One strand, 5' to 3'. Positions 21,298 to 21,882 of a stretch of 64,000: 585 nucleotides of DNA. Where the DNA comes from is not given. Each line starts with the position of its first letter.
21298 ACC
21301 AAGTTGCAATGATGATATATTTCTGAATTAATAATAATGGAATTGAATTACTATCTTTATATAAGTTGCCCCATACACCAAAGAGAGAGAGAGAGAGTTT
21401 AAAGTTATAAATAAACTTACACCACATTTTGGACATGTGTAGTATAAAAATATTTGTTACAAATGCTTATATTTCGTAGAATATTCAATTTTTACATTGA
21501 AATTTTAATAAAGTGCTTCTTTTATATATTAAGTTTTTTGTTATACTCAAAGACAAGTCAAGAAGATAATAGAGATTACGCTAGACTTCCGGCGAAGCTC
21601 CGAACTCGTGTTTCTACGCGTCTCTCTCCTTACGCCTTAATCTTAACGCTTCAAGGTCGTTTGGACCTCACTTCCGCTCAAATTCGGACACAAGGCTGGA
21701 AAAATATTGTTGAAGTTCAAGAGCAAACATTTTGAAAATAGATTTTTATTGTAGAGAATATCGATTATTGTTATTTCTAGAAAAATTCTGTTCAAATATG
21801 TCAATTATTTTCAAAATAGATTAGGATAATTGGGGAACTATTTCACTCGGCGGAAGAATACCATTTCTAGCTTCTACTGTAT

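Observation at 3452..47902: Phase-consistent 13-exon model for the C-terminal part of a large WD40 protein, with a 16-kb intron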

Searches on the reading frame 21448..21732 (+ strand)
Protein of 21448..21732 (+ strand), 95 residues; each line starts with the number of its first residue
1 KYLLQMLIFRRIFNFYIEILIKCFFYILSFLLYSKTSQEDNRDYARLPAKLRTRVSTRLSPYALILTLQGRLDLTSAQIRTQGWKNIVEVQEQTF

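Call 60: search_protein_families(library=pfam, proteins=[window:21448-21732:+], max_evalue=1)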
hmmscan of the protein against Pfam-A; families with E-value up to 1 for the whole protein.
window:21448-21732:+ (95 aa): 2 families
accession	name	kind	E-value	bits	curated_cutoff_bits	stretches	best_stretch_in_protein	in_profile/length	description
PF05545.16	FixQ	-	0.096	13.1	29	1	19-48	16-45/49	Cbb3-type cytochrome oxidase component FixQ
PF09313.17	DUF1971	-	0.16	12.5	23.1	1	45-81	9-45/80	Domain of unknown function (DUF1971)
